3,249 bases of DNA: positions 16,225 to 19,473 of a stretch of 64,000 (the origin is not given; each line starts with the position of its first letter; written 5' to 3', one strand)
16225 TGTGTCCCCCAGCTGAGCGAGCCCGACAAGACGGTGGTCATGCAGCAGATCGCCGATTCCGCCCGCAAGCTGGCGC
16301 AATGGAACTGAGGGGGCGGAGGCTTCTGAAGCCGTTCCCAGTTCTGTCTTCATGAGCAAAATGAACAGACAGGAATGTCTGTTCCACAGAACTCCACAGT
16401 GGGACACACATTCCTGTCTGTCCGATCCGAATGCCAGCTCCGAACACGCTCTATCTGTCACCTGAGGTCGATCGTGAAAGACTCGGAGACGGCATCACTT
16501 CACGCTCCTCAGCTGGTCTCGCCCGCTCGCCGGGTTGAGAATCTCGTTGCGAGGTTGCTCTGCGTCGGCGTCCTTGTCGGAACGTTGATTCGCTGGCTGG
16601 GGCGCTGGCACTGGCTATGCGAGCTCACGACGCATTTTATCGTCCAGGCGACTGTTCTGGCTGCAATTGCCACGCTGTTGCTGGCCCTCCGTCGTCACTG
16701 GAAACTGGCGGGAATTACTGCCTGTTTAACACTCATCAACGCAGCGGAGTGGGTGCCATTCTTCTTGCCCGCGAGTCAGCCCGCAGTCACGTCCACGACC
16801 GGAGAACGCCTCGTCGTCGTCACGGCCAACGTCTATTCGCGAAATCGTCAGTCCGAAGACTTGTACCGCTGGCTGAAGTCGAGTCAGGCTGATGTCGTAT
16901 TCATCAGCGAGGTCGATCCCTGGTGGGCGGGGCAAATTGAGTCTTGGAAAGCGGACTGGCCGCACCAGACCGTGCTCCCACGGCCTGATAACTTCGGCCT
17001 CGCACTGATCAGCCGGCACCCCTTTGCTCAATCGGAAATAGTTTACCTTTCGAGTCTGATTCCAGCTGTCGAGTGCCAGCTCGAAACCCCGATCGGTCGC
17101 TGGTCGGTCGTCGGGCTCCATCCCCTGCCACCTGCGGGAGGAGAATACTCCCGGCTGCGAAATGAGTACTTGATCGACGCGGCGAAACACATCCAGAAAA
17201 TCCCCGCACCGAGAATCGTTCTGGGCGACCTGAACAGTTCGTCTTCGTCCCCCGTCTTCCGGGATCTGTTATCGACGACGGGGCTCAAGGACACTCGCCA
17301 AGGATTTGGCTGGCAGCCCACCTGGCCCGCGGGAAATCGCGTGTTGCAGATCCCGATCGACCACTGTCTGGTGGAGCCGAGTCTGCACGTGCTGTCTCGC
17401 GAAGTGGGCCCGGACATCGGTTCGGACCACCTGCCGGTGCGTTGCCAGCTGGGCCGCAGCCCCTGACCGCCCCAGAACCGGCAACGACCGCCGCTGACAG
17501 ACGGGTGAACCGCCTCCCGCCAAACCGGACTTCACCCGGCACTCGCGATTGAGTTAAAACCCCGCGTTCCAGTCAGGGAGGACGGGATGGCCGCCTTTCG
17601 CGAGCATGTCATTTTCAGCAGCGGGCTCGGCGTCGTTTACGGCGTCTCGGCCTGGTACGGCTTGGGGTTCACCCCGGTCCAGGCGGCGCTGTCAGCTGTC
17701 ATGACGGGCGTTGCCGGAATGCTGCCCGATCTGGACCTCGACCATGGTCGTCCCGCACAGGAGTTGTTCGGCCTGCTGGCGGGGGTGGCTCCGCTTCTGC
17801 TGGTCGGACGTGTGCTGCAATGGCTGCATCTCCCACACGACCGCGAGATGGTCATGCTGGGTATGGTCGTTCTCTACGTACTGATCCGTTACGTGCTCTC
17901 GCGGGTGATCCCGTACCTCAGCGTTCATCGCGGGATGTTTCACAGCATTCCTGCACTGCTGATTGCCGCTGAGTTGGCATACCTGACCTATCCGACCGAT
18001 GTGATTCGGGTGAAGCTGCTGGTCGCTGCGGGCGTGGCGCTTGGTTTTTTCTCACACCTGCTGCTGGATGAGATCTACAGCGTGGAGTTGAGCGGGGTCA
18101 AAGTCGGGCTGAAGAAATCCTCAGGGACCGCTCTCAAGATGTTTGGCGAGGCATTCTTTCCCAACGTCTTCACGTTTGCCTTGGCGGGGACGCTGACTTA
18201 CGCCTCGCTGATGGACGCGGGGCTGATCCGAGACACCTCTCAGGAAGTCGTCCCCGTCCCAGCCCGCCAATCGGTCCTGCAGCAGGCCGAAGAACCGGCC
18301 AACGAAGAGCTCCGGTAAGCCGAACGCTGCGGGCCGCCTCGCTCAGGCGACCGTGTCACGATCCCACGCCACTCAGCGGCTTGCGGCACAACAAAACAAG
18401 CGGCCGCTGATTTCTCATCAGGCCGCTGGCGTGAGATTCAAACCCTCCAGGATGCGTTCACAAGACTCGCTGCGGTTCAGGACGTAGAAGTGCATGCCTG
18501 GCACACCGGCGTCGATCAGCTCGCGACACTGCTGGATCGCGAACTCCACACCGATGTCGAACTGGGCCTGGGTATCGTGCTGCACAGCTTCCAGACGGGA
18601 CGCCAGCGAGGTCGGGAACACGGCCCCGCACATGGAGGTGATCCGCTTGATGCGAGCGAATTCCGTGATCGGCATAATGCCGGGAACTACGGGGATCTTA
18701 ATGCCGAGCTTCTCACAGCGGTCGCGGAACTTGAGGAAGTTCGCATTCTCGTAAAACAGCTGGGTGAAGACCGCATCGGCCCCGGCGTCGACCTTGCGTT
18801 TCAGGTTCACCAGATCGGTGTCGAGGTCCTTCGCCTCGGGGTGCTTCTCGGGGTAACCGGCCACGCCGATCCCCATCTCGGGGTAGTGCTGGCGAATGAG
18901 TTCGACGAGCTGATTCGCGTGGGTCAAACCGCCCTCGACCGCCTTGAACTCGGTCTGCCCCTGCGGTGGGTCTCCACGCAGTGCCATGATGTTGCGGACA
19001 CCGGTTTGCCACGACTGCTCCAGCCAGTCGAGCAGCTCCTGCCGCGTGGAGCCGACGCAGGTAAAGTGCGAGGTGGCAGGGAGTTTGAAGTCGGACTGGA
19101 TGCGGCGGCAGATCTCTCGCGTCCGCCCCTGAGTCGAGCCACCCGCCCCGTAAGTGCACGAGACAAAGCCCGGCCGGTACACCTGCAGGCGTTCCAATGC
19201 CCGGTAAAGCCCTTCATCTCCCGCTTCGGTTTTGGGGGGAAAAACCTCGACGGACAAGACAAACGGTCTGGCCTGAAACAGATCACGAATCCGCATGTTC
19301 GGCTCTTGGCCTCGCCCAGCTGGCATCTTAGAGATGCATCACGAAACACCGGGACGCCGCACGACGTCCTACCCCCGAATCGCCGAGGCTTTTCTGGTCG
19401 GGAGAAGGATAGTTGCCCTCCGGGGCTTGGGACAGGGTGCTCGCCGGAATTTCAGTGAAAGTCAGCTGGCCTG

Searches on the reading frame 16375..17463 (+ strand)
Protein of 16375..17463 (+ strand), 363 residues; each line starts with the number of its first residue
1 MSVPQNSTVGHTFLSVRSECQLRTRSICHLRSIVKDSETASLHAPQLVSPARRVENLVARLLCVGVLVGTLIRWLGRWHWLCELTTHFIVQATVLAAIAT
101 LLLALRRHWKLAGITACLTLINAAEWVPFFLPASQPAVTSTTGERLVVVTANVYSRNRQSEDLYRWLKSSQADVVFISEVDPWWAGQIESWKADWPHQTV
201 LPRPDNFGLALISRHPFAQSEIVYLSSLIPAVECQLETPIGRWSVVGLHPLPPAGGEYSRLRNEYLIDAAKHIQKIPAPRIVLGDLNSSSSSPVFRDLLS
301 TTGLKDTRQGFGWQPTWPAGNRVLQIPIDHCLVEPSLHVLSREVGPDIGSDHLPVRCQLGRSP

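Call 9: search_protein_families(library=ncbifam, proteins=[window:16375-17463:+], max_evalue=1)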
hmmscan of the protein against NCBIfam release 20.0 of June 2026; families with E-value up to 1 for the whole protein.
window:16375-17463:+ (363 aa): 1 family
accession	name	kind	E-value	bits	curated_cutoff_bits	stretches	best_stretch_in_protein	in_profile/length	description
TIGR01297.1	CDF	superfamily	0.15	11.3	82.35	1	52-97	142-187/285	cation diffusion facilitator family transporter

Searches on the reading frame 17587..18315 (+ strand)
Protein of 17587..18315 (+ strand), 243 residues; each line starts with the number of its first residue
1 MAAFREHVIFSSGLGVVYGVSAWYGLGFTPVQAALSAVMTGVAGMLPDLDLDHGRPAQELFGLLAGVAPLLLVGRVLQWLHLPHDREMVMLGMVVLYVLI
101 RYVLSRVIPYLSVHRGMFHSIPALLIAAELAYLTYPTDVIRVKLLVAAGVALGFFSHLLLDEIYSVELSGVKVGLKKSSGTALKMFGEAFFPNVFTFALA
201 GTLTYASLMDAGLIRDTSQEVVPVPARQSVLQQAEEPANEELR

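Call 9: search_protein_families(library=ncbifam, proteins=[window:17587-18315:+], max_evalue=1)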
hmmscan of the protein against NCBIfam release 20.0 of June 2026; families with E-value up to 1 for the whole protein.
window:17587-18315:+ (243 aa): 2 families
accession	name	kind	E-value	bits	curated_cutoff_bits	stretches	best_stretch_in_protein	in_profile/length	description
NF008651.0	PRK11648.1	equivalog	0.00079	19.2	216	1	104-163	61-119/196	metal-dependent hydrolase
NF007341.0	PRK09834.1-3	equivalog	0.15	11.1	269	1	74-145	94-161/274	DNA-binding transcriptional regulator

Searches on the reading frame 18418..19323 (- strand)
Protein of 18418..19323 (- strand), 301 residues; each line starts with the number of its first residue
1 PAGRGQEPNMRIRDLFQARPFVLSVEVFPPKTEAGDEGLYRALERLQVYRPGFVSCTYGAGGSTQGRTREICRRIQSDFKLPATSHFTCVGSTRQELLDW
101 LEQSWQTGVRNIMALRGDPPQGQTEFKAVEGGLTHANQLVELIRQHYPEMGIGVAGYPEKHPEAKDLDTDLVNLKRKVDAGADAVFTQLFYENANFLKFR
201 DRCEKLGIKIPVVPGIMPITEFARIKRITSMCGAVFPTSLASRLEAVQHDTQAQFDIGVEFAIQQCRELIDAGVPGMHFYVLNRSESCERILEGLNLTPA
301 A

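Call 9: search_protein_families(library=ncbifam, proteins=[window:18418-19323:-], max_evalue=1)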
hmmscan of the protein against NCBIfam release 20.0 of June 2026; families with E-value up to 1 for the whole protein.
window:18418-19323:- (301 aa): 7 families
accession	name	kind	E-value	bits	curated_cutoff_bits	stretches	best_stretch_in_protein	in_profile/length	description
TIGR00676.1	fadh2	equivalog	4.4e-102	341.1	293.7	1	23-295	1-274/275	methylenetetrahydrofolate reductase [NAD(P)H]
TIGR00677.1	fadh2_euk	equivalog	2.8e-86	289.3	310.05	1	23-298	2-278/281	methylenetetrahydrofolate reductase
NF006950.0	PRK09432.1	equivalog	1.3e-71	241.3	382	1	23-297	25-292/296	methylenetetrahydrofolate reductase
NF006396.0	PRK08645.1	equivalog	2.2e-15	55.8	453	1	9-270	311-577/611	bifunctional homocysteine S-methyltransferase/methylenetetrahydrofolate reductase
TIGR02317.1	prpB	equivalog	0.046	12.9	354.4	1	176-204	169-197/285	methylisocitrate lyase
NF005673.0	PRK07455.1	equivalog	0.063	12.4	232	1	136-240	51-137/213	bifunctional 4-hydroxy-2-oxoglutarate aldolase/2-dehydro-3-deoxy-phosphogluconate aldolase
NF008455.0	PRK11320.1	equivalog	0.17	11.1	353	1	168-225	168-217/295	methylisocitrate lyase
